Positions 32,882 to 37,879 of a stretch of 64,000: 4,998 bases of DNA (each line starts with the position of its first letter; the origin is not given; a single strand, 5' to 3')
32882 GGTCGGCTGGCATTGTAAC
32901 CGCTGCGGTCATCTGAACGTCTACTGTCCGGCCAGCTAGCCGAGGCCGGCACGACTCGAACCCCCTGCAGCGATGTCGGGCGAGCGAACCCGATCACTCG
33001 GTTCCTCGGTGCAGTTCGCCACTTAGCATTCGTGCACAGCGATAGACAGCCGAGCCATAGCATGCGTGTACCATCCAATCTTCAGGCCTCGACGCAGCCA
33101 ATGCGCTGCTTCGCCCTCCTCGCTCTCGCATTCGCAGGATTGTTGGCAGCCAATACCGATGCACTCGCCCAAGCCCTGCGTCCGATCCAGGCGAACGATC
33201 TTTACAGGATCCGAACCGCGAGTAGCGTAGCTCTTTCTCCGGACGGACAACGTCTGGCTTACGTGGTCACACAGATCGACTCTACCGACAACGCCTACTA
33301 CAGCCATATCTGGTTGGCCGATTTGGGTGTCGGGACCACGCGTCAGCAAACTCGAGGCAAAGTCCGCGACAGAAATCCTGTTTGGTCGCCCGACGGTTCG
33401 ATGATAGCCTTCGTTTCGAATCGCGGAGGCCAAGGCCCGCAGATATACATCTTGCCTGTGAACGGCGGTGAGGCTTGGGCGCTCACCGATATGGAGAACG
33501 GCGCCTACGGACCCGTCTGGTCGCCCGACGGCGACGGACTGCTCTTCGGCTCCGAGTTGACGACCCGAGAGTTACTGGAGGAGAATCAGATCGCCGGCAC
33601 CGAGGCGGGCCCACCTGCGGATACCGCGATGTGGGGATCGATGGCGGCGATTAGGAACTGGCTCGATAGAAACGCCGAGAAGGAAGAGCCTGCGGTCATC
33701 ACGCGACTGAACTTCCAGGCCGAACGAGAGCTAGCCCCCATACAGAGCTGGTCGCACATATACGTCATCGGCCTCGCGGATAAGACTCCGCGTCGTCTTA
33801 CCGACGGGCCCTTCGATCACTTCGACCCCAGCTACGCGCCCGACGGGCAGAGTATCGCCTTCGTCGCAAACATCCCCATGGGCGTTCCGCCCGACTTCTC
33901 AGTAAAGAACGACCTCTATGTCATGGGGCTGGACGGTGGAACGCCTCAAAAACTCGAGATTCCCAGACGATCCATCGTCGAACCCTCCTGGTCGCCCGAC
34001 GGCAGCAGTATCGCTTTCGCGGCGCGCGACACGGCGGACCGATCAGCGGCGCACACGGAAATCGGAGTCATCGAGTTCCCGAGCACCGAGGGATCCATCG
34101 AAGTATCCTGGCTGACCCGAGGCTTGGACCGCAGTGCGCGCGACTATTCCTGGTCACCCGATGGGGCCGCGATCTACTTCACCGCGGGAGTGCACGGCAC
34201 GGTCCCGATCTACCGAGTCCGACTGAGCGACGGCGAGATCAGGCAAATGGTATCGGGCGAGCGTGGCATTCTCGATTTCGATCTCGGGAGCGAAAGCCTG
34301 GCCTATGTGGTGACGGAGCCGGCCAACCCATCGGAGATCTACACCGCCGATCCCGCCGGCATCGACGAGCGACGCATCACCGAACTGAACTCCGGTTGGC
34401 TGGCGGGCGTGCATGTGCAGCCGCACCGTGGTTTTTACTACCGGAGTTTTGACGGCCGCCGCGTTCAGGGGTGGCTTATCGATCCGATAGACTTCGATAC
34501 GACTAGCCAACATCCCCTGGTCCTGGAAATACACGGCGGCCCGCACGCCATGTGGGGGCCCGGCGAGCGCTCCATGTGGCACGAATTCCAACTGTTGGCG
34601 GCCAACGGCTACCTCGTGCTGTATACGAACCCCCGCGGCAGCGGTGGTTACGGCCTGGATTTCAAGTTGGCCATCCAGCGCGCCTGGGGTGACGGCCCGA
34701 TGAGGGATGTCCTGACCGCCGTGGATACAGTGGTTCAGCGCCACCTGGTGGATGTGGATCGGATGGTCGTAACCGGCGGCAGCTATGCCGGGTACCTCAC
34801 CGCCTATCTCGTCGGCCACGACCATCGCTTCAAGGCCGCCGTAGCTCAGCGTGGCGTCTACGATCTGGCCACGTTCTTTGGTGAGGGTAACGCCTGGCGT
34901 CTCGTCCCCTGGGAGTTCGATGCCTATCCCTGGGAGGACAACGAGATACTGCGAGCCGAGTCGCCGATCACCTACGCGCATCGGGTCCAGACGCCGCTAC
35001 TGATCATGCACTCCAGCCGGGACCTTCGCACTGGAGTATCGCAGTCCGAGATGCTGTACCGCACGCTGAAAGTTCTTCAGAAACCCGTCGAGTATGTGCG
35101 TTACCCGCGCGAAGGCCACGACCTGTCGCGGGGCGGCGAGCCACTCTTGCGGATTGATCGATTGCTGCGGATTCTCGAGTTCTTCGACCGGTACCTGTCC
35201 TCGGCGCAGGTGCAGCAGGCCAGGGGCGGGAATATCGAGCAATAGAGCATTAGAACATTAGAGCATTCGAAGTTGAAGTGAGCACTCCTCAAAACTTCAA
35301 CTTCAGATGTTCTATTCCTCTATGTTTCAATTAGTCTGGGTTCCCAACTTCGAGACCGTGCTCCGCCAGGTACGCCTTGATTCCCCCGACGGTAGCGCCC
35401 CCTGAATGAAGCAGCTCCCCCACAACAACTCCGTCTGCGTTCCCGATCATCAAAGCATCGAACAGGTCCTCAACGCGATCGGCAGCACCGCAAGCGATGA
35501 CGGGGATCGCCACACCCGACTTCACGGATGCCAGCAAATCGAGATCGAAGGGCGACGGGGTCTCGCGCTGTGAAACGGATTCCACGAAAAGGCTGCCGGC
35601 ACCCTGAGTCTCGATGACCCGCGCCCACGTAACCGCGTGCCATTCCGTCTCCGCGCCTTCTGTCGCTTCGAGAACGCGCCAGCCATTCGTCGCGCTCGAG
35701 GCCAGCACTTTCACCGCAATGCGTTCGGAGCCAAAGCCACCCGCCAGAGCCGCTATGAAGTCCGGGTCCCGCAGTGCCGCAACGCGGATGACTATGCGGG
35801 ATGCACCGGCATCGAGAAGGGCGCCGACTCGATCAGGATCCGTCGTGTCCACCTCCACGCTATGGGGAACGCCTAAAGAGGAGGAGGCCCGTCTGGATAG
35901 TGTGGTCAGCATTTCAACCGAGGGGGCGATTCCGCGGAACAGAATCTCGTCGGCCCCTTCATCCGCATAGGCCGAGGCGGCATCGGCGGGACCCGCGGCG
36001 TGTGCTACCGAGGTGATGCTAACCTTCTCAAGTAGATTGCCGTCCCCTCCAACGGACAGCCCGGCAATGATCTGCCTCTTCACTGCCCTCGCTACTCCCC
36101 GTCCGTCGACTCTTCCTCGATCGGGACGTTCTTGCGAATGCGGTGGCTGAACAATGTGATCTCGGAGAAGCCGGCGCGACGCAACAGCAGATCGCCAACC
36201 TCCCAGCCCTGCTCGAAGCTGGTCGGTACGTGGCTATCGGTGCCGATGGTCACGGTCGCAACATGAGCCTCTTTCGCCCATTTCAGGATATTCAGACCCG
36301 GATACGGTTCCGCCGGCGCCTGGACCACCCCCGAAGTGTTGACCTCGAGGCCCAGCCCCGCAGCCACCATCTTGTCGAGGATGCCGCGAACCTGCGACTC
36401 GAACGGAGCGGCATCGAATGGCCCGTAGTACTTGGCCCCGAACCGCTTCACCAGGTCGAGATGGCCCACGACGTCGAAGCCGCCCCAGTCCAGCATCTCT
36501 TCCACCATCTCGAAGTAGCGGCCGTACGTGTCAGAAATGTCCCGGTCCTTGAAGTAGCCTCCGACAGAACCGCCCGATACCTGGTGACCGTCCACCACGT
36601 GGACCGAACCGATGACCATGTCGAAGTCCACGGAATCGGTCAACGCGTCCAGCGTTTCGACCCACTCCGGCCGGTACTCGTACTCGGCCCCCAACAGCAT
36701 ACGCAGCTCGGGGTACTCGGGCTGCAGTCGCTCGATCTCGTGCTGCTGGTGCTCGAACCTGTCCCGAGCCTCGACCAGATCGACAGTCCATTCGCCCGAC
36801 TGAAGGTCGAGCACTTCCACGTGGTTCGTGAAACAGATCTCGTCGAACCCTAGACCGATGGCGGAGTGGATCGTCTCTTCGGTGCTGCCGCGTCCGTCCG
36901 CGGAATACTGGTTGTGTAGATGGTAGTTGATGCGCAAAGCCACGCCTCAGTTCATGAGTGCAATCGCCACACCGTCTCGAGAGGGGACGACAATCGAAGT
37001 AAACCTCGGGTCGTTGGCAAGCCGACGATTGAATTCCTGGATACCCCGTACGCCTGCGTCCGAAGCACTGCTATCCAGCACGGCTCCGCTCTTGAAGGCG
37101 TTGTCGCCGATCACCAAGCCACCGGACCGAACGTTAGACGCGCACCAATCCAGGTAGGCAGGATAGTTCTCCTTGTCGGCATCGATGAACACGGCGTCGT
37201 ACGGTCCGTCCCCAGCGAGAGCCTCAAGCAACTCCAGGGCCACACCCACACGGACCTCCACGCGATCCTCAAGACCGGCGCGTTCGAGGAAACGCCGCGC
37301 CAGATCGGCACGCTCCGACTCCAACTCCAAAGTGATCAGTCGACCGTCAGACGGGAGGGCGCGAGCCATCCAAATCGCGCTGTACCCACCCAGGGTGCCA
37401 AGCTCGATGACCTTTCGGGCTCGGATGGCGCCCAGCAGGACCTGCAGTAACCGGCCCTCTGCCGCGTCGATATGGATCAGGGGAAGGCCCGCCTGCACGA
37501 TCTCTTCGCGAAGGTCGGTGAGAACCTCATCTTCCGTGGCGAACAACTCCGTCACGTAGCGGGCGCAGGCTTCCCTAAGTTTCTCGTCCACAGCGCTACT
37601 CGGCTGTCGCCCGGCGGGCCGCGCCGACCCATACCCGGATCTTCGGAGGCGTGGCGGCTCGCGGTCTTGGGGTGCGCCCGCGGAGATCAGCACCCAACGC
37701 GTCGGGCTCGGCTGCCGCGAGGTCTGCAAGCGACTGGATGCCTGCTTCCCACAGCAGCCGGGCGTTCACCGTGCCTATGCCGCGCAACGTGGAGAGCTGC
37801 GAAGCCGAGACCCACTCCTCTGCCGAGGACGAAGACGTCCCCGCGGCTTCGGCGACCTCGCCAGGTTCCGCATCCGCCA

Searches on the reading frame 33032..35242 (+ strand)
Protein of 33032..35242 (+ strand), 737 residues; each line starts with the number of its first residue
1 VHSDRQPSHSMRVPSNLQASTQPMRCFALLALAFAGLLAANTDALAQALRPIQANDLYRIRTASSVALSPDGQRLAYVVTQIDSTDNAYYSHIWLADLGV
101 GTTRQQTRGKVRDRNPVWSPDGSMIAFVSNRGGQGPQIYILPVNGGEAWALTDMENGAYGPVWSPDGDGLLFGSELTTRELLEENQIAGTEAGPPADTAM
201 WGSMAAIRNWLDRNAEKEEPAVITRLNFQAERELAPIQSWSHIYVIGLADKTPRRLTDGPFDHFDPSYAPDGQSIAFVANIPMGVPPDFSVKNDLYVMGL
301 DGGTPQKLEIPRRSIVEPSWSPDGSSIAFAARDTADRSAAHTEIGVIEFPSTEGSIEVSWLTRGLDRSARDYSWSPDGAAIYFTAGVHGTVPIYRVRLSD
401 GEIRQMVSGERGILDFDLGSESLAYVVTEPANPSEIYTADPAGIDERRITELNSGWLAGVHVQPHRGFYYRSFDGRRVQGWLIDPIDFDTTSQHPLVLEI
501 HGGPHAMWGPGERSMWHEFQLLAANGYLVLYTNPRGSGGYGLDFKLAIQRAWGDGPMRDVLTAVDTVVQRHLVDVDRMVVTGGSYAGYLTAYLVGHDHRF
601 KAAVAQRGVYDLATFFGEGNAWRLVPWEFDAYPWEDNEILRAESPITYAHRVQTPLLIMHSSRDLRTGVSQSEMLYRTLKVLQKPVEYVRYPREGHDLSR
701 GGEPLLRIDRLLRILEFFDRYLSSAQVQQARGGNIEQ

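Call 63: search_protein_families(library=pfam, proteins=[window:33032-35242:+], max_evalue=0.00001)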
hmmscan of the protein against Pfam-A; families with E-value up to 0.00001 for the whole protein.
window:33032-35242:+ (737 aa): 6 families
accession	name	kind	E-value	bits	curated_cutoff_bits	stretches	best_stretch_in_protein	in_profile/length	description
PF00326.27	Peptidase_S9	-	1.3e-47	162.5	22.6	1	517-723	5-211/213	Prolyl oligopeptidase family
PF07676.18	PD40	-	1.5e-31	108.1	20.9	1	112-140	10-38/38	WD40-like Beta Propeller Repeat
PF00930.27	DPPIV_N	-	1.3e-10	41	22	0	70-155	2-82/354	Dipeptidyl peptidase IV (DPP IV) N-terminal region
PF05448.18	AXE1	-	1.2e-07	31.3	21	0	468-605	59-205/321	Acetyl xylan esterase (AXE1)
PF20434.5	BD-FAE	-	1e-06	28.9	26.8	0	493-679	12-215/215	BD-FAE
PF25174.1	Beta-prop_THOC3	-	6.7e-06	25.7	305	0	101-185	79-159/272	THOC3 beta-propeller domain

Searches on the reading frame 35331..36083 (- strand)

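Call 63: search_protein_families(library=pfam, proteins=[window:35331-36083:-], max_evalue=0.00001)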
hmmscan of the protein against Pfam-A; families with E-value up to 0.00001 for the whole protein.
window:35331-36083:- (250 aa): 1 family
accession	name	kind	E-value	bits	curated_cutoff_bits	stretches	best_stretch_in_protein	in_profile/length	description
PF00977.27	His_biosynth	-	5.5e-25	88.6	23.6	1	29-228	28-225/228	Histidine biosynthesis protein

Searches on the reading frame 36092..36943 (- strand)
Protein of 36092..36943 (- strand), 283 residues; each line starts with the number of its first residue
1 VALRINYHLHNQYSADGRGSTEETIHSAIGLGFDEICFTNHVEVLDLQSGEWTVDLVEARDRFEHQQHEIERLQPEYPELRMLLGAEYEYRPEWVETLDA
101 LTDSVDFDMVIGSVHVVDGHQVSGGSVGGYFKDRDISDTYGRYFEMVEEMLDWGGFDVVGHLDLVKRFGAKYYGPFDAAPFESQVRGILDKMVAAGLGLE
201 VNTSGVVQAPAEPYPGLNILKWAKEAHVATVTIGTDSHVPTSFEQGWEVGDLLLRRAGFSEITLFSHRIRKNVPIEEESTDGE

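Call 63: search_protein_families(library=pfam, proteins=[window:36092-36943:-], max_evalue=0.00001)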
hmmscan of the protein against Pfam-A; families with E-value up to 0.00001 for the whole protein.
window:36092-36943:- (283 aa): 1 family
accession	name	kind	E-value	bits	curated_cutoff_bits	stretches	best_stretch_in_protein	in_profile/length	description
PF02811.25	PHP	-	4.6e-20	73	26.4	1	7-204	2-164/164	PHP domain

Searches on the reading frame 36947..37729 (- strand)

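Call 63: search_protein_families(library=pfam, proteins=[window:36947-37729:-], max_evalue=0.00001)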
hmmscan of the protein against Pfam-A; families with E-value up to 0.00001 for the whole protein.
window:36947-37729:- (260 aa): 3 families
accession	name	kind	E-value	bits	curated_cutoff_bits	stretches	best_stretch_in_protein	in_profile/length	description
PF01596.23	Methyltransf_3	-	2.4e-48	164.6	22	1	64-257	5-201/204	O-methyltransferase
PF13578.12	Methyltransf_24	-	6.1e-15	56.4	26.3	1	108-210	1-104/105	Methyltransferase domain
PF01135.25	PCMT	-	3.3e-06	27.5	20.3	1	101-193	71-159/210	Protein-L-isoaspartate(D-aspartate) O-methyltransferase (PCMT)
